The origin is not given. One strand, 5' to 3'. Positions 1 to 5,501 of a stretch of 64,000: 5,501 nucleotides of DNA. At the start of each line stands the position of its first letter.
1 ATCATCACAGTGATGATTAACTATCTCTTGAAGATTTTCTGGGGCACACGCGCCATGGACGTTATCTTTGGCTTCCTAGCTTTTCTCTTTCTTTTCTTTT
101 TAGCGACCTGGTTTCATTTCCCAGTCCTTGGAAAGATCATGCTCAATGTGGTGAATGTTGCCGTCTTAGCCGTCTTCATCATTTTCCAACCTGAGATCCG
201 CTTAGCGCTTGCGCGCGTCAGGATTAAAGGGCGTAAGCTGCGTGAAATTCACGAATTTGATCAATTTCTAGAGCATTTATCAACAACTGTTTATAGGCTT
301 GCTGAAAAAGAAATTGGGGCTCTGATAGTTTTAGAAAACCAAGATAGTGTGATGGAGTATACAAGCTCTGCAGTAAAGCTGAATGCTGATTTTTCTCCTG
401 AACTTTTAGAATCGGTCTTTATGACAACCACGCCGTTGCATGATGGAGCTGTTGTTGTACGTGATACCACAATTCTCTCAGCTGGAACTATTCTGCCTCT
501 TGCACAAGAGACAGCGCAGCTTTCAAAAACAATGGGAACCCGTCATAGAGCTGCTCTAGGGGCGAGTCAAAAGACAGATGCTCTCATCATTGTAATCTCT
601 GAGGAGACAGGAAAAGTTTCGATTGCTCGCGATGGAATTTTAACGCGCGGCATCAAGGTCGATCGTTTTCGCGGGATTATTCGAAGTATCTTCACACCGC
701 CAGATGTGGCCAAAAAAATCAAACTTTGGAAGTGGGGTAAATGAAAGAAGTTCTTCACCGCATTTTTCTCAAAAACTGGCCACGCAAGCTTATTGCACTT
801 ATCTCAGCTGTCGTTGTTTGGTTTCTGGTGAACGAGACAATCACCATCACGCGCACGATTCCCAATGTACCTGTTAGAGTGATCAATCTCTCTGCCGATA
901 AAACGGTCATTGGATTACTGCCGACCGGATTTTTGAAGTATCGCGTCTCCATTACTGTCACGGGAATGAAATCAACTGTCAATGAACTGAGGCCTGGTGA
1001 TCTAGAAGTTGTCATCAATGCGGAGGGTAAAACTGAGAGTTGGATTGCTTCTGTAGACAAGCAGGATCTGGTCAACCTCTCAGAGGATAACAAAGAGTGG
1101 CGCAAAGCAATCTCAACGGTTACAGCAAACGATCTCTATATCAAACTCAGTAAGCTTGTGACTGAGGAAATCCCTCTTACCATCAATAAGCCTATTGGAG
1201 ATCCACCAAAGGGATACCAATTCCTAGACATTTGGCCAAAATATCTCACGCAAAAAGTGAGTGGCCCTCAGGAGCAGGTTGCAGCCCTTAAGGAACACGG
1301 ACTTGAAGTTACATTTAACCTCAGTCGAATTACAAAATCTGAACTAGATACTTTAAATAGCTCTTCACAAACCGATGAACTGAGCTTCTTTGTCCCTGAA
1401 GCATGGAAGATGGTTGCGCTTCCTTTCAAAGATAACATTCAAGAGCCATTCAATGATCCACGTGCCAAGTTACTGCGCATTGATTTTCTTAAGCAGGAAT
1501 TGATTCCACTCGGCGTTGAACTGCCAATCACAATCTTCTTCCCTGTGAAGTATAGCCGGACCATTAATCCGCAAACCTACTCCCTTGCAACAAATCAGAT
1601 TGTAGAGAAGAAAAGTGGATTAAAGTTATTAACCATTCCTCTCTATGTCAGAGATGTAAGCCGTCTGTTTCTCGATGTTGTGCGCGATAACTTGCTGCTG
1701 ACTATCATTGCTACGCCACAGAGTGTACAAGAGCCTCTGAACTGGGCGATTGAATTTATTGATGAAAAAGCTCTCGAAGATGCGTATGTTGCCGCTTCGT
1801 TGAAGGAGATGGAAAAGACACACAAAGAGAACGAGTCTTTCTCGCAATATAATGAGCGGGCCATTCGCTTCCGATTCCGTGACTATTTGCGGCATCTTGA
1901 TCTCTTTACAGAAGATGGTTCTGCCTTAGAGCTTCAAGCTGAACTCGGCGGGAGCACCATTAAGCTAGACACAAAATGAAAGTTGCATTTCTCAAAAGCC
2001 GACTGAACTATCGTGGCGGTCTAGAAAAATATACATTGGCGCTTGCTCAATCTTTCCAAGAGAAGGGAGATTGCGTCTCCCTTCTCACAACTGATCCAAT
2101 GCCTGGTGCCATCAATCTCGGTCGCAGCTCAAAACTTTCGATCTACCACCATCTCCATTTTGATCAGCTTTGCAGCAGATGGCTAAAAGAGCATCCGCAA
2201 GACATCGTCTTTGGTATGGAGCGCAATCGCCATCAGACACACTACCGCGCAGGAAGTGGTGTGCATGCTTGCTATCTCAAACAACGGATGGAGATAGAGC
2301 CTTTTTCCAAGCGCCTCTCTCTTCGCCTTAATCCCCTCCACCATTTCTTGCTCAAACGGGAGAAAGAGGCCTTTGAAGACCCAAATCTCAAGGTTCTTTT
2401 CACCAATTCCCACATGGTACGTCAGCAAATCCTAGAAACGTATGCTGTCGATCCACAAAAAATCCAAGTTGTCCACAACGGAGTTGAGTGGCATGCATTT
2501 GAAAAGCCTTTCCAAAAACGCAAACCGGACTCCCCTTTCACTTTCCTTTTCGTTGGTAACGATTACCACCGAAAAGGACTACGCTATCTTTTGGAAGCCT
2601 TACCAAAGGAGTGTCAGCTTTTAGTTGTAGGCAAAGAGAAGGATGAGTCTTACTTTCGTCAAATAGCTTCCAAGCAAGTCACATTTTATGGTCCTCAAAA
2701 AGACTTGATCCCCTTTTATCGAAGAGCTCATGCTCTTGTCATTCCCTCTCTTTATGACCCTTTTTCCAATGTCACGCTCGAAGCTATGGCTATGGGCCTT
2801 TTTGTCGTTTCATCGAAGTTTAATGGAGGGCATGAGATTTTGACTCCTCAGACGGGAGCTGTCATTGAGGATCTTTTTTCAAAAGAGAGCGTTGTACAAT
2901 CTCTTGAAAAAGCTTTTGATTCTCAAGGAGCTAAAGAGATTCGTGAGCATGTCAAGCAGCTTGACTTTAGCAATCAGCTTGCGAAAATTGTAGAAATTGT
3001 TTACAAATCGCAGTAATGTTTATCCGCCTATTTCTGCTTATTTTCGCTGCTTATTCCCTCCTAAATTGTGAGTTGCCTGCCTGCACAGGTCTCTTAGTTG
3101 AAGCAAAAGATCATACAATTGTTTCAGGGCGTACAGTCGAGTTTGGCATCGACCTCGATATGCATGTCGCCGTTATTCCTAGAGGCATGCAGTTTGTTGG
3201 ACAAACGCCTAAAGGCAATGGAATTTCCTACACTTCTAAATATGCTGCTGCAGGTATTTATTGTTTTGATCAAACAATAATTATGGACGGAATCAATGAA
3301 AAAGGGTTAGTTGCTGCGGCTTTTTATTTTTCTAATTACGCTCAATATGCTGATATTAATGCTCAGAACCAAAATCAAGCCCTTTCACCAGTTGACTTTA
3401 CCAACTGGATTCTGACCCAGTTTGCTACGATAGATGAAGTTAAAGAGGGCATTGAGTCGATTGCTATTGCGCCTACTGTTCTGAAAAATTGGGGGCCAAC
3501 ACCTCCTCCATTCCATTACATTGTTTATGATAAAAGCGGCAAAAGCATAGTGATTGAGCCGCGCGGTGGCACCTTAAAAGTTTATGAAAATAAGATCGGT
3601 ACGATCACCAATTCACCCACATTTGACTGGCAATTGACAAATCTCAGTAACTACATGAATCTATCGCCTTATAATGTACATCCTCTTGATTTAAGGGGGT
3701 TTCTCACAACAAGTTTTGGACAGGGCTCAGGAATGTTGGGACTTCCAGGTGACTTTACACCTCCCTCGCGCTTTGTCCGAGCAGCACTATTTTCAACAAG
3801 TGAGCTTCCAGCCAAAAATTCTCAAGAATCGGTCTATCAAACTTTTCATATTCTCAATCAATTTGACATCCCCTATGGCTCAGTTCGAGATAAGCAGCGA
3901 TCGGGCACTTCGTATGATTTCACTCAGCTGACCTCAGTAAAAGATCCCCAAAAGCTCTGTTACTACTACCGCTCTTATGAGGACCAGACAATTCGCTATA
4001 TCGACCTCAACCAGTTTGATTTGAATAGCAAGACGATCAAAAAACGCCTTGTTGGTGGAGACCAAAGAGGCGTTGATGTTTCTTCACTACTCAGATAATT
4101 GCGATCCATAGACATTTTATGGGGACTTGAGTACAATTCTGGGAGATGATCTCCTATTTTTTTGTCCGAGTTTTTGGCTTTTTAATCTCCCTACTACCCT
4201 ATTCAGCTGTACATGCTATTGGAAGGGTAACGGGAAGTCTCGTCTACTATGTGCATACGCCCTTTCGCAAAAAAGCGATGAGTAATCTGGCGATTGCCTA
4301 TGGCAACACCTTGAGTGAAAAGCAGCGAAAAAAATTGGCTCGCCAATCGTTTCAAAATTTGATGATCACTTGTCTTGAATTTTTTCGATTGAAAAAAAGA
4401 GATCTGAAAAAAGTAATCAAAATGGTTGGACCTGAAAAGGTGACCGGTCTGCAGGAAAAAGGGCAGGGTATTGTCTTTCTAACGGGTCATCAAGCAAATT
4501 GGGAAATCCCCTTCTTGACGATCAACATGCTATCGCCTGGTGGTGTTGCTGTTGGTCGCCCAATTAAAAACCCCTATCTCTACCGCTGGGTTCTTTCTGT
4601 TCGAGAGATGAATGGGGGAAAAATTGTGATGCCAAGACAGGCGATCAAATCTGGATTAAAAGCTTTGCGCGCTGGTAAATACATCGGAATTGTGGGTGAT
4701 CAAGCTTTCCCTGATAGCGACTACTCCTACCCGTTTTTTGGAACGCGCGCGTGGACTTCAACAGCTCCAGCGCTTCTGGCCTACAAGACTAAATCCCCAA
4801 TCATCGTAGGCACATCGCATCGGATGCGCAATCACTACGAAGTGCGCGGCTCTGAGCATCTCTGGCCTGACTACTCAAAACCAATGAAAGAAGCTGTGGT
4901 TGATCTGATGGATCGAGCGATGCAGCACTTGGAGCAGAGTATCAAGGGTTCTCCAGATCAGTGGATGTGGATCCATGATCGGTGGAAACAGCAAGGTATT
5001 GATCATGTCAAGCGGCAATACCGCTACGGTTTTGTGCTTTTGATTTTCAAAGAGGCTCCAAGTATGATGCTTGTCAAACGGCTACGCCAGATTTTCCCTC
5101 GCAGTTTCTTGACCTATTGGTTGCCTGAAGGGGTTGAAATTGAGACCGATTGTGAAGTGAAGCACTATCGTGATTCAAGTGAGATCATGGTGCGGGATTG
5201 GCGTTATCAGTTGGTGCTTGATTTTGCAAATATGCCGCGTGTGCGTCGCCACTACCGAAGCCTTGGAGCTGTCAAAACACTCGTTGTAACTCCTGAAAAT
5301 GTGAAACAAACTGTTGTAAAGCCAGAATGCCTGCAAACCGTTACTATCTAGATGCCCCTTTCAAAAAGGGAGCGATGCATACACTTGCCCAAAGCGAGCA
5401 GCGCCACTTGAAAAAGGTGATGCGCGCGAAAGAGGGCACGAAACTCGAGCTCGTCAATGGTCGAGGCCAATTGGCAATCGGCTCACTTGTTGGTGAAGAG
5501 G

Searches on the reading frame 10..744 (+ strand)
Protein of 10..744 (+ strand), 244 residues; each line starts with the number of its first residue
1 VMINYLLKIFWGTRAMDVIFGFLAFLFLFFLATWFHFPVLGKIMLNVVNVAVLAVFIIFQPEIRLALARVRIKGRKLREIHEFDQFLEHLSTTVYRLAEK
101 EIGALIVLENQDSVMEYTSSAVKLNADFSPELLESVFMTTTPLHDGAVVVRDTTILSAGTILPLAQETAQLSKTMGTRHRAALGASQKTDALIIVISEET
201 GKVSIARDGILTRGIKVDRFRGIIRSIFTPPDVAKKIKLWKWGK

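Call 68: search_protein_families(library=pfam, proteins=[window:10-744:+], max_evalue=0.00001)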
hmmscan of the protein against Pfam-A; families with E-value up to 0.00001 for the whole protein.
window:10-744:+ (244 aa): 1 family
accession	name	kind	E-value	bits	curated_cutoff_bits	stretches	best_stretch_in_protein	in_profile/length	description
PF02457.21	DAC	-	8e-41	138.8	27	1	93-209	3-117/119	DisA bacterial checkpoint controller nucleotide-binding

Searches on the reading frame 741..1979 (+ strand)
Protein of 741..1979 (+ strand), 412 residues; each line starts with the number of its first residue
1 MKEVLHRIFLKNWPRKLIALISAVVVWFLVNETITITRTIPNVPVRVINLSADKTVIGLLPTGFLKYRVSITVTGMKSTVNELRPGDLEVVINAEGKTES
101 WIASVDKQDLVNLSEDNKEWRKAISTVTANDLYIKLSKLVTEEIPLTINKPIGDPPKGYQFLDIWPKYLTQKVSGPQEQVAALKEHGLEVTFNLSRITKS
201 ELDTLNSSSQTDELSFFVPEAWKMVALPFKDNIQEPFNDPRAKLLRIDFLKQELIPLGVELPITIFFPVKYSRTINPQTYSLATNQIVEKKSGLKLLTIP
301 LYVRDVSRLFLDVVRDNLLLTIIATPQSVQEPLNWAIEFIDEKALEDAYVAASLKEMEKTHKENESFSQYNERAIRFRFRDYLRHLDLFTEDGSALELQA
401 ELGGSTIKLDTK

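Call 68: search_protein_families(library=pfam, proteins=[window:741-1979:+], max_evalue=0.00001)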
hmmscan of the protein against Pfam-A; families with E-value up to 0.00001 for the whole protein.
window:741-1979:+ (412 aa): 1 family
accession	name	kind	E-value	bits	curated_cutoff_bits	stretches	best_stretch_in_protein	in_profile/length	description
PF07949.17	YbbR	-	2.5e-06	28.1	22.3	0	56-111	18-63/81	YbbR-like protein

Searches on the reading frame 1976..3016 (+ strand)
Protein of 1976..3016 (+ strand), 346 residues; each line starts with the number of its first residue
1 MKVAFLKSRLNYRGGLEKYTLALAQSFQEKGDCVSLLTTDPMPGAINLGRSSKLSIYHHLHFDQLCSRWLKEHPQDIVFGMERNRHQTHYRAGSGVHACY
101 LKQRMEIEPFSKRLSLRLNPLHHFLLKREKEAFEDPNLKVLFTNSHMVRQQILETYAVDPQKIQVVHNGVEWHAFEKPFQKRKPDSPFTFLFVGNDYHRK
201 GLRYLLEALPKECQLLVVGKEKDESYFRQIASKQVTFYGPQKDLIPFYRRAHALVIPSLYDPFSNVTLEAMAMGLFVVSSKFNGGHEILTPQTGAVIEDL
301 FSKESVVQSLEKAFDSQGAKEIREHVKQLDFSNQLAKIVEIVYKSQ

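Call 68: search_protein_families(library=pfam, proteins=[window:1976-3016:+], max_evalue=0.00001)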
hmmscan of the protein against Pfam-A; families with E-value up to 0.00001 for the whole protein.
window:1976-3016:+ (346 aa): 3 families
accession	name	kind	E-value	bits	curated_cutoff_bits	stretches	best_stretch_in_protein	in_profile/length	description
PF13692.12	Glyco_trans_1_4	-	7.3e-23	81.8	27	1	188-298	2-125/142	Glycosyl transferases group 1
PF00534.26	Glycos_transf_1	-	1.4e-22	80.5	26.4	1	176-324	4-163/172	Glycosyl transferases group 1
PF13439.12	Glyco_transf_4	-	2.1e-11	44.6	28.5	1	14-170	2-166/170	Glycosyltransferase Family 4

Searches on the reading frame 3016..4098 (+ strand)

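Call 68: search_protein_families(library=pfam, proteins=[window:3016-4098:+], max_evalue=0.00001)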
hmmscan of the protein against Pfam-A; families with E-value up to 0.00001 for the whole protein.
window:3016-4098:+ (360 aa): 1 family
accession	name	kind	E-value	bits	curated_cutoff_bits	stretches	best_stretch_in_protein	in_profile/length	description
PF02275.23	CBAH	-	2.8e-79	267.5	20.4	1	23-341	1-313/316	Linear amide C-N hydrolases, choloylglycine hydrolase family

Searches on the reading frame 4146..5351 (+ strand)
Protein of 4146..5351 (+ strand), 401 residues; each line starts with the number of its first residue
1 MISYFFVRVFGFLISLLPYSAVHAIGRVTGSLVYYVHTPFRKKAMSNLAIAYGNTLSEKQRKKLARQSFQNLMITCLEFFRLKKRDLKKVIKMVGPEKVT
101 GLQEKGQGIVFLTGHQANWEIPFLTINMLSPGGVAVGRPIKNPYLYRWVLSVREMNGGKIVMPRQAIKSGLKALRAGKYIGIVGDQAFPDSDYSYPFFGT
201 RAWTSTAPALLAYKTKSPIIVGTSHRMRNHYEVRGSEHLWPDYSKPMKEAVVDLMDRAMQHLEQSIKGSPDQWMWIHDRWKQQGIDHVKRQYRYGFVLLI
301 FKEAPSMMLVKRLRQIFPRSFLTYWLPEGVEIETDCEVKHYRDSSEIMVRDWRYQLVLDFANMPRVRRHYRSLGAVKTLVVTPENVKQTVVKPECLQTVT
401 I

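Call 68: search_protein_families(library=pfam, proteins=[window:4146-5351:+], max_evalue=0.00001)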
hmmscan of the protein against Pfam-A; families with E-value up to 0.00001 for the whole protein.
window:4146-5351:+ (401 aa): 1 family
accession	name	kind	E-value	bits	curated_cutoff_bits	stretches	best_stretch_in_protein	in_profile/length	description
PF03279.18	Lip_A_acyltrans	-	6.1e-54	183.7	22.3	1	5-281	17-294/295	Bacterial lipid A biosynthesis acyltransferase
